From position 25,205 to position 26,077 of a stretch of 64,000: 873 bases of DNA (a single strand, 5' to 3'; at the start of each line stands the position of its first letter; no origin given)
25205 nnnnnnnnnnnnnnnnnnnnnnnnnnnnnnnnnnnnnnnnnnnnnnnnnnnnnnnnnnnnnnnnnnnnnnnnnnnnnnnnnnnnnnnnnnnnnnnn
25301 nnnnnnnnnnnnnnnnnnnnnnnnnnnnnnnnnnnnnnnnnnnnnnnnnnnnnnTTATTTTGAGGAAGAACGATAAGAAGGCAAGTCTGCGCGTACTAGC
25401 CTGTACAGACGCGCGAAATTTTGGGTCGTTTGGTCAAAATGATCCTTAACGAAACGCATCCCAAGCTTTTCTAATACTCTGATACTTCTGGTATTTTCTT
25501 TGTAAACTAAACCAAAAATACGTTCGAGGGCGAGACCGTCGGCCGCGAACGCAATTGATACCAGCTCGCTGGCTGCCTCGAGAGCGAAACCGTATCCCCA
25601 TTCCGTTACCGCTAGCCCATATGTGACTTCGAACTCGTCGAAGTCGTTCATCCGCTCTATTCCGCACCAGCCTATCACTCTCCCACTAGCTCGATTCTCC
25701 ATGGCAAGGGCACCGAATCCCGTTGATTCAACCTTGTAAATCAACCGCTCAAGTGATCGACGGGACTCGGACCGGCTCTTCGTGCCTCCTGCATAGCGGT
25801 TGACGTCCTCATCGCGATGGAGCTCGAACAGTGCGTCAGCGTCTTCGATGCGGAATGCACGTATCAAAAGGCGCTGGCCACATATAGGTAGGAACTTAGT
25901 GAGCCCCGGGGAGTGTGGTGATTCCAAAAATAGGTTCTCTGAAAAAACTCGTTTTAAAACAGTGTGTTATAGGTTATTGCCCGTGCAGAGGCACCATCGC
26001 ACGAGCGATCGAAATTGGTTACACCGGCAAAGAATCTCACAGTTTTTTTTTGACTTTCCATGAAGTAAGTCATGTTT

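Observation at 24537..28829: Low-GC island bracketed by two paralogous uncharacterised HTH-like proteins, with no mobility genes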

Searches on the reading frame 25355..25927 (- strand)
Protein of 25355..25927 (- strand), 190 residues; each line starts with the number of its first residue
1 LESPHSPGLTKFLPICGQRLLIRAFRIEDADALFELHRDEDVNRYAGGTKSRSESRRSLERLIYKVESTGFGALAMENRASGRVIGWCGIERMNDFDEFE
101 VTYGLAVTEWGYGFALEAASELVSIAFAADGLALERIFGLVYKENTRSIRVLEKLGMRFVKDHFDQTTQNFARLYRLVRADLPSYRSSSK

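Call 3: search_protein_families(library=pfam, proteins=[window:25355-25927:-], max_evalue=1)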
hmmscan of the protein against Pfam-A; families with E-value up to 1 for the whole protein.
window:25355-25927:- (190 aa): 6 families
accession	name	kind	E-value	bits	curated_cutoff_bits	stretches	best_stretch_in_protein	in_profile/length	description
PF13302.13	Acetyltransf_3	-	4.2e-30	105.7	25.4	1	19-158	1-138/138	Acetyltransferase (GNAT) domain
PF00583.31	Acetyltransf_1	-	0.00013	22.7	20.7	1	65-157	30-116/116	Acetyltransferase (GNAT) family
PF13420.13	Acetyltransf_4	-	0.0023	18.4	24.3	1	22-162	1-139/155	Acetyltransferase (GNAT) domain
PF13523.12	Acetyltransf_8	-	0.054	13.6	27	1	110-162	92-142/145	Acetyltransferase (GNAT) domain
PF00327.25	Ribosomal_L30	-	0.11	12.9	23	1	131-153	22-45/51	Ribosomal protein L30p/L7e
PF04958.18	AstA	-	0.14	11.2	29.4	1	20-103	2-90/337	Arginine N-succinyltransferase beta subunit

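Call 4: search_protein_families(library=ncbifam, proteins=[window:25355-25927:-], max_evalue=1)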
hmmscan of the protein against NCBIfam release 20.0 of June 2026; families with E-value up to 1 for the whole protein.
window:25355-25927:- (190 aa): 3 families
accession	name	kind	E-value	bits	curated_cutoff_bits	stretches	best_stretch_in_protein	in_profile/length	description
NF000483.1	BlmB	exception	0.0001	21.8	625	1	29-157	27-149/301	bleomycin family antibiotic N-acetyltransferase BlmB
NF000485.1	TlmB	exception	0.0029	16.9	625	1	55-157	43-141/292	bleomycin family antibiotic N-acetyltransferase TlmB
NF011709.0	PRK15130.1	equivalog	0.038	13.8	218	1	106-159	91-142/186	spermidine N1-acetyltransferase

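Call 37: search_protein_families(library=padloc, proteins=[window:25355-25927:-], max_evalue=1)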
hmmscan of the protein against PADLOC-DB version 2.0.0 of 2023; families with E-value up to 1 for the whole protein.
window:25355-25927:- (190 aa): 0 families

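Call 38: search_protein_families(library=phrogs, proteins=[window:25355-25927:-], max_evalue=1)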
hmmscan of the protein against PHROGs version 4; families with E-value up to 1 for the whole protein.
window:25355-25927:- (190 aa): 3 families
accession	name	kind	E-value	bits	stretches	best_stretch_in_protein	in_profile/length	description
phrog_1249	-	other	2.5e-11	44.6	1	18-166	6-155/180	acetyltransferase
phrog_4470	-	moron, auxiliary metabolic gene and host takeover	0.21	12.5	1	132-179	82-129/146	acyl-CoA N-acyltransferase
phrog_8316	-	unknown function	0.35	10.1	1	109-153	78-122/602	-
